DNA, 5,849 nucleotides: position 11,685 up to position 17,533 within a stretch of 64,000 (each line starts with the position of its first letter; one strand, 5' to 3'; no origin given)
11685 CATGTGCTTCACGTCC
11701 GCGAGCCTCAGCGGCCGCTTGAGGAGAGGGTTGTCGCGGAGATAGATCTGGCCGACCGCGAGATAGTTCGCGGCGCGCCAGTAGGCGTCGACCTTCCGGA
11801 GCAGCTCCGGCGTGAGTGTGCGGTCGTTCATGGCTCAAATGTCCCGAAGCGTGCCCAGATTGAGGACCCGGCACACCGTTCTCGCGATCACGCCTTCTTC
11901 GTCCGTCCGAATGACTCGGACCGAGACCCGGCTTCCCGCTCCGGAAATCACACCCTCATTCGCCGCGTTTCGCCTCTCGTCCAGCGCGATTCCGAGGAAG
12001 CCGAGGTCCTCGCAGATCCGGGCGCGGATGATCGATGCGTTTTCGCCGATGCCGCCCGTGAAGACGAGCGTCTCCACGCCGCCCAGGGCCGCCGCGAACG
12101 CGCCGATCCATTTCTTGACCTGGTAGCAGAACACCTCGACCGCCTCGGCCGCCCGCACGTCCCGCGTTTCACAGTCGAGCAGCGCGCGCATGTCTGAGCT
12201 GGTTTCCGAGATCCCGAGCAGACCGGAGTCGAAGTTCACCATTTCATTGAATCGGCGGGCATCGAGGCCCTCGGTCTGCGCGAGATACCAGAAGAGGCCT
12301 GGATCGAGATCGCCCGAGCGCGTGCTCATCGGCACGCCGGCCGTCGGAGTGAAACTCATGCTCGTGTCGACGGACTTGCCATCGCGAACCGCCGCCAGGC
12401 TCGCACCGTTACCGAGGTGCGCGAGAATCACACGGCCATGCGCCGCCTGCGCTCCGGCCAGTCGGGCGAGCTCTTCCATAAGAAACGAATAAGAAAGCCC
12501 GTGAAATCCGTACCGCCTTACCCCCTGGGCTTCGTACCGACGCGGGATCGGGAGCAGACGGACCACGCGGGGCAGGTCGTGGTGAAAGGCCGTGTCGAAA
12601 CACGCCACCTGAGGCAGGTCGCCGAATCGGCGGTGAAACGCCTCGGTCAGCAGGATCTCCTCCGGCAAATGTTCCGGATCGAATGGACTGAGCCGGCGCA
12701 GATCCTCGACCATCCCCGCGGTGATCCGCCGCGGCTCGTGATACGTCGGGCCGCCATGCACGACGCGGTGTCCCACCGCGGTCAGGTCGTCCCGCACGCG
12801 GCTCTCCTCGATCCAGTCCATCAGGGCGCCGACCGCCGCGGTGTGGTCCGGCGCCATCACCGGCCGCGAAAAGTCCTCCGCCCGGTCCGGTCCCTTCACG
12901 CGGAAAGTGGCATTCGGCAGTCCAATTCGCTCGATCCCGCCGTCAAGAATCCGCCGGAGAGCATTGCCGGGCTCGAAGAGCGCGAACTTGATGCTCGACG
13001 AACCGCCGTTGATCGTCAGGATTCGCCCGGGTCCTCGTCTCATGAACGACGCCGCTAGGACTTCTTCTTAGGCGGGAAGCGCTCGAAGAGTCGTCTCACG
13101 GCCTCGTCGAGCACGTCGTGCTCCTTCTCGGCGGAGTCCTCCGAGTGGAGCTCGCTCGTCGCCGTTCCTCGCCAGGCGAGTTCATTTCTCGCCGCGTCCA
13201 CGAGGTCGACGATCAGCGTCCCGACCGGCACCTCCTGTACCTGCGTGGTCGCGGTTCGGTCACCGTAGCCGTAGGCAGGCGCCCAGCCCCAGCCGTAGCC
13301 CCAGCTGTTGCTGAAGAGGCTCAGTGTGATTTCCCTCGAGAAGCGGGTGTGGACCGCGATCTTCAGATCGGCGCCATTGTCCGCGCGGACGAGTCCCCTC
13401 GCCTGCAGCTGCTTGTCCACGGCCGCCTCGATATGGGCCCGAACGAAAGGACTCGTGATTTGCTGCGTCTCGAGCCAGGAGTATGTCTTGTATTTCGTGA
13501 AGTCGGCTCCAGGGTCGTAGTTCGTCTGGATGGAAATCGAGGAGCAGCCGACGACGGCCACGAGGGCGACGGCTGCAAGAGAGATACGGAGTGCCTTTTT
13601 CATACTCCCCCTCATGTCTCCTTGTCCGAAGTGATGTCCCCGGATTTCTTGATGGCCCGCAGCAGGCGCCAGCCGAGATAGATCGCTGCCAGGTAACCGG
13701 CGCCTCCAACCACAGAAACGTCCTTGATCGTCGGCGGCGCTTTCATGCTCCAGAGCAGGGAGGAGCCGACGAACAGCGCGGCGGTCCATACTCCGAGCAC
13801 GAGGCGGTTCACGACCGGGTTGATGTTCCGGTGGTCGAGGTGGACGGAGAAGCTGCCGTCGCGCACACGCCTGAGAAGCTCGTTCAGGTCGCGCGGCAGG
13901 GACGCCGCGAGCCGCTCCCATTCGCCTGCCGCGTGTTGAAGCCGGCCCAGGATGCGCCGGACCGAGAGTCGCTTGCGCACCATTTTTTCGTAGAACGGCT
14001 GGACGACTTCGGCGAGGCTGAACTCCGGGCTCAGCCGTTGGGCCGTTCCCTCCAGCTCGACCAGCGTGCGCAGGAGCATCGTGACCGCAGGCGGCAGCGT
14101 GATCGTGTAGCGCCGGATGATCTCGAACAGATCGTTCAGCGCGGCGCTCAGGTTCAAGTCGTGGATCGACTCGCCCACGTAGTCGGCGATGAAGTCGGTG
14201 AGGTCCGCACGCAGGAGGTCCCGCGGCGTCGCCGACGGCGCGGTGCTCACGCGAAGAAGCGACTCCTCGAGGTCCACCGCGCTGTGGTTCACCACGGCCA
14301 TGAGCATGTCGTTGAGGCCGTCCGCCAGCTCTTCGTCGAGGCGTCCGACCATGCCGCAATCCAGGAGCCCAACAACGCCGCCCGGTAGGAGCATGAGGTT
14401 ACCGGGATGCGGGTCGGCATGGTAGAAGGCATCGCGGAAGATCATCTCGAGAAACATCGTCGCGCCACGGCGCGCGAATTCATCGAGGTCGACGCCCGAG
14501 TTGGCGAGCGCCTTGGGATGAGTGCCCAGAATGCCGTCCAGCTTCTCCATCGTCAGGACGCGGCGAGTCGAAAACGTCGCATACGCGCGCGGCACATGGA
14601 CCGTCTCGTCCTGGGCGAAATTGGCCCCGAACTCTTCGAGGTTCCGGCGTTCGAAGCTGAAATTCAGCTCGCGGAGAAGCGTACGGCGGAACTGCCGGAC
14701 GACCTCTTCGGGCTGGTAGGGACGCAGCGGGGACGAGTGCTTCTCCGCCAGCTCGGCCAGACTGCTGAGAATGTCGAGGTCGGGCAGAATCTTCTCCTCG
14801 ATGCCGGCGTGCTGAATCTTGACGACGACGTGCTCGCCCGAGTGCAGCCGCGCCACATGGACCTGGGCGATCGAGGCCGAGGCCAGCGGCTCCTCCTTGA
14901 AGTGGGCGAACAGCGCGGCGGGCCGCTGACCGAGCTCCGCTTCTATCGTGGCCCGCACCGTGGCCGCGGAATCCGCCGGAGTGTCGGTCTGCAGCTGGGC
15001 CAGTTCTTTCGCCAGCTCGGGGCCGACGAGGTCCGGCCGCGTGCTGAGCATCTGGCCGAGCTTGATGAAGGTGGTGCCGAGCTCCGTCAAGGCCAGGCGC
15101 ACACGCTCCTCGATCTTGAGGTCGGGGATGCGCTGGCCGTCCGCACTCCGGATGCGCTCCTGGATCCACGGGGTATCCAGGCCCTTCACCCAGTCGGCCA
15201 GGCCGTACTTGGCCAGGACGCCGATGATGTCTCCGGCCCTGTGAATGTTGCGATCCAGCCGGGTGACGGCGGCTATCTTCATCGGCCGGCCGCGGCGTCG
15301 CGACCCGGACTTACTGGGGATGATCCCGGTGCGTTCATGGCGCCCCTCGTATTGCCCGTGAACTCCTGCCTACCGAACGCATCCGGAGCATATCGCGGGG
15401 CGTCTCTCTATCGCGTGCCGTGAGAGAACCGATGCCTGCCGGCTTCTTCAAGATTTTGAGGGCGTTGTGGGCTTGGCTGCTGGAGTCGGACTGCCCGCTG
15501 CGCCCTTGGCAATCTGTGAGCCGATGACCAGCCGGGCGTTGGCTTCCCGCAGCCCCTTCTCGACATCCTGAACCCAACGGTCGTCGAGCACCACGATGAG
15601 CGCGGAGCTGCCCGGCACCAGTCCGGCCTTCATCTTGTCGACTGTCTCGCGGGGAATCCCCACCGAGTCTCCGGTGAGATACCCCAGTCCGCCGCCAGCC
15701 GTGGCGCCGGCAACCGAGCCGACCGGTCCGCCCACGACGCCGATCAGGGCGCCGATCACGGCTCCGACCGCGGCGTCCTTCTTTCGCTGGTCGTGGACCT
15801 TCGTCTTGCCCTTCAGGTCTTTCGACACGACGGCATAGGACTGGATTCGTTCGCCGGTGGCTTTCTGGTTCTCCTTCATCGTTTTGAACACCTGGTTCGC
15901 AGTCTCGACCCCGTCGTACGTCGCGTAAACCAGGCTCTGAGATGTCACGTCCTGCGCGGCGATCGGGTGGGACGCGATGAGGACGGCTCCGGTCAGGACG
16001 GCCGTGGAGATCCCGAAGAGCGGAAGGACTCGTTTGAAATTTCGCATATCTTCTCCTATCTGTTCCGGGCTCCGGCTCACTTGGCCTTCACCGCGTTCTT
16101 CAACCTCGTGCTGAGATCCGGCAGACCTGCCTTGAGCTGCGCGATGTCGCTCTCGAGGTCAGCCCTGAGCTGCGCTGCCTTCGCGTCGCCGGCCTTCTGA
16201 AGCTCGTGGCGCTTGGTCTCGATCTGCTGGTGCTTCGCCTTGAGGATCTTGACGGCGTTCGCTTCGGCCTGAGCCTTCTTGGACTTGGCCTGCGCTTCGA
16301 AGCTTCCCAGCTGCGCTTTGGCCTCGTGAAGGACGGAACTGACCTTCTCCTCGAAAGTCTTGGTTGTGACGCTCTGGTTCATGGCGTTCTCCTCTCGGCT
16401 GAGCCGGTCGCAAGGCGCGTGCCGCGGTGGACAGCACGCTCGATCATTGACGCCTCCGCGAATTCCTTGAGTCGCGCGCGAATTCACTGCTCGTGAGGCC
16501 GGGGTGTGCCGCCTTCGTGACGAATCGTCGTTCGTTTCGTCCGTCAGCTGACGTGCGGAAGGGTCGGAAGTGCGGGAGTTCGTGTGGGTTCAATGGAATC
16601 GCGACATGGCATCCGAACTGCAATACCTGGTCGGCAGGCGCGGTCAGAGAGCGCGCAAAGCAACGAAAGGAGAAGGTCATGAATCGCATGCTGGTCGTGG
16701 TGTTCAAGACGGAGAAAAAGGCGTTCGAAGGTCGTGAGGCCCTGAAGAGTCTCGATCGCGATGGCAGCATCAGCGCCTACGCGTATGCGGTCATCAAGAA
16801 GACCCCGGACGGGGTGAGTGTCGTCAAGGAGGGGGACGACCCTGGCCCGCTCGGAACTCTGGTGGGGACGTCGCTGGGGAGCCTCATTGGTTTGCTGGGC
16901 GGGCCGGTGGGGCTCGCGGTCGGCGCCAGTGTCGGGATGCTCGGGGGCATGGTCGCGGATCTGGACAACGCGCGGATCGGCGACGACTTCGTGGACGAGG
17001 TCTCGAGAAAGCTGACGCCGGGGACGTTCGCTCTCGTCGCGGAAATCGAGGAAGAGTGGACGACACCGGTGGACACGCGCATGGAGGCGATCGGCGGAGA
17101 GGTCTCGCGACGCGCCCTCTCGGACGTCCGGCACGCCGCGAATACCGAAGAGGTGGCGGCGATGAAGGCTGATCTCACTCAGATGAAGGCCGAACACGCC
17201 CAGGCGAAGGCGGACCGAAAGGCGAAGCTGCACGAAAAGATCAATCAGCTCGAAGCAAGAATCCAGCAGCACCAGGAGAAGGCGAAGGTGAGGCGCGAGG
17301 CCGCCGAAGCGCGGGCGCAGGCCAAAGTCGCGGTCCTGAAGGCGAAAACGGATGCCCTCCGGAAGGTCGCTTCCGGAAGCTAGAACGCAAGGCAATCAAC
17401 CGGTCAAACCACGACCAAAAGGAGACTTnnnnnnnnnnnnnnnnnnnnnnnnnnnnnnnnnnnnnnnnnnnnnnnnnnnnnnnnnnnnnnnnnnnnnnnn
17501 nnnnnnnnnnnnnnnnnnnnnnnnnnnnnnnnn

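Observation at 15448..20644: Candidate Psp-analogous sigma-54 stress system: sensorless bEBP, non-phosphorylatable STAS partner, and DUF1269 / DUF308 / coiled-coil effector genes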

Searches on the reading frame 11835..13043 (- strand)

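Call 76: search_protein_families(library=pfam, proteins=[window:11835-13043:-], max_evalue=0.001)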
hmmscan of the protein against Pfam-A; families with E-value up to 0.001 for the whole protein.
window:11835-13043:- (402 aa): 1 family
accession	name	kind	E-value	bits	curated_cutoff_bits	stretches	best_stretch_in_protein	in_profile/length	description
PF00871.23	Acetate_kinase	-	2.2e-112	376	22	1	8-388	2-392/392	Acetokinase family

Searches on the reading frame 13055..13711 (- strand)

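Call 76: search_protein_families(library=pfam, proteins=[window:13055-13711:-], max_evalue=0.001)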
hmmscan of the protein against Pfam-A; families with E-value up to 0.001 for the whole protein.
window:13055-13711:- (218 aa): 1 family
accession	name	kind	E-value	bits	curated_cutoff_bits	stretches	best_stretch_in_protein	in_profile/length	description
PF13590.11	DUF4136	-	2e-36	126.1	32.8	1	62-214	2-152/152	Domain of unknown function (DUF4136)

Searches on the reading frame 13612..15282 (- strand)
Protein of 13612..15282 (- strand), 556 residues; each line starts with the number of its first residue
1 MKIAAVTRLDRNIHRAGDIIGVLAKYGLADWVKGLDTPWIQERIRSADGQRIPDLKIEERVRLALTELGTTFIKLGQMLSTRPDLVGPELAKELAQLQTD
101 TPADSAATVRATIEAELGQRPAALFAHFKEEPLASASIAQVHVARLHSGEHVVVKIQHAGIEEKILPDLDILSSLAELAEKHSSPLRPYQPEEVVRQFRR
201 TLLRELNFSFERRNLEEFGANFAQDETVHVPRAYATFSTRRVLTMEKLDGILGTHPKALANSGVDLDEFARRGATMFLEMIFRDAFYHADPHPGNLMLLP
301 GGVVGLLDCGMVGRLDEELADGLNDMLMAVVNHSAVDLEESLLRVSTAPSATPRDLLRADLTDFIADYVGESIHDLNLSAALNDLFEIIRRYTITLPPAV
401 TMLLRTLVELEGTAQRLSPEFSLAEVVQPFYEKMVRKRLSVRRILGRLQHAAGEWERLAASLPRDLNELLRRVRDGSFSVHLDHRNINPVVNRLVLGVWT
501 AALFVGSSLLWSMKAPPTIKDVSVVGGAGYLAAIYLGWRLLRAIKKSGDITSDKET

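Call 76: search_protein_families(library=pfam, proteins=[window:13612-15282:-], max_evalue=0.001)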
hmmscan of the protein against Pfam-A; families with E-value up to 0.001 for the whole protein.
window:13612-15282:- (556 aa): 2 families
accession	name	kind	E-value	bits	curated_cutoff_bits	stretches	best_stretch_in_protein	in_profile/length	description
PF03109.22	ABC1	-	9.8e-66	221.8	22.9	1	97-336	2-238/244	ABC1 atypical kinase-like domain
PF01636.29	APH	-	0.00014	22.2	23.2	1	285-313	169-198/239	Phosphotransferase enzyme family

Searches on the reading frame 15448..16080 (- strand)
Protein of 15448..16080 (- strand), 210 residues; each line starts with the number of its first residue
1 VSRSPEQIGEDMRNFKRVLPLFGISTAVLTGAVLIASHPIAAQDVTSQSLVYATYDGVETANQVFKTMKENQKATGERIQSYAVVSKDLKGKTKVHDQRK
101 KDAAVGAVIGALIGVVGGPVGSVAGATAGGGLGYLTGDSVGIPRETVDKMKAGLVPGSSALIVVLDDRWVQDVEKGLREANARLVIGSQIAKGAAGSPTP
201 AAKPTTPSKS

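Call 3: search_protein_families(library=pfam, proteins=[window:15448-16080:-], max_evalue=0.01)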
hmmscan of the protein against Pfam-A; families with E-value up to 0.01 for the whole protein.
window:15448-16080:- (210 aa): 2 families
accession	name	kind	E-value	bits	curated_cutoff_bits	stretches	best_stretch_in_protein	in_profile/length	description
PF06897.17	DUF1269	-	4.8e-09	36.9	26.9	1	103-185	1-83/100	Protein of unknown function (DUF1269)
PF13441.11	Gly-zipper_YMGG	-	0.00052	20.1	28.9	1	103-138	11-44/45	YMGG-like Gly-zipper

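Call 30: search_protein_families(library=ncbifam, proteins=[window:15448-16044:-], max_evalue=0.01)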
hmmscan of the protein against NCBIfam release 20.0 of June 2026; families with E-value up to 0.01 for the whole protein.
window:15448-16044:- (198 aa): 1 family
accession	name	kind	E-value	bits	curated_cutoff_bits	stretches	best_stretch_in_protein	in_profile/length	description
TIGR03789.1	pdsO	hypoth_equivalog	0.0087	15.7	152.2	1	77-121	29-74/243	sortase-associated OmpA-like protein PdsO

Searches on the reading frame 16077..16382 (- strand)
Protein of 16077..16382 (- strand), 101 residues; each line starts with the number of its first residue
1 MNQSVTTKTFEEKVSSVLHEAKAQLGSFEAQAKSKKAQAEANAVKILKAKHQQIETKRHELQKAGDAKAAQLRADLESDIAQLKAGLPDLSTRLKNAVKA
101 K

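Call 30: search_protein_families(library=ncbifam, proteins=[window:16077-16382:-], max_evalue=0.01)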
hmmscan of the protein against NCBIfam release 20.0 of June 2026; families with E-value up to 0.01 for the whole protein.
window:16077-16382:- (101 aa): 2 families
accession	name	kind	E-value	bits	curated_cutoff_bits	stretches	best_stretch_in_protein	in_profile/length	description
NF052504.1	sll1863_fam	domain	2.3e-08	34.1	35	1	8-95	3-93/93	sll1863 family stress response protein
NF006293.0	PRK08476.1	equivalog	0.0028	17.9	118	1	16-99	55-139/141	F0F1 ATP synthase subunit B'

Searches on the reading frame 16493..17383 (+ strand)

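Call 3: search_protein_families(library=pfam, proteins=[window:16493-17383:+], max_evalue=0.01)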
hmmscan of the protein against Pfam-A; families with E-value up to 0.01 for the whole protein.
window:16493-17383:+ (296 aa): 2 families
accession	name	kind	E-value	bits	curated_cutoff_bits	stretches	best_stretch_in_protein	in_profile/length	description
PF06897.17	DUF1269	-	3.3e-12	47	26.9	1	123-215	2-93/100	Protein of unknown function (DUF1269)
PF13441.11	Gly-zipper_YMGG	-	0.0025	17.9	28.9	1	121-155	6-42/45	YMGG-like Gly-zipper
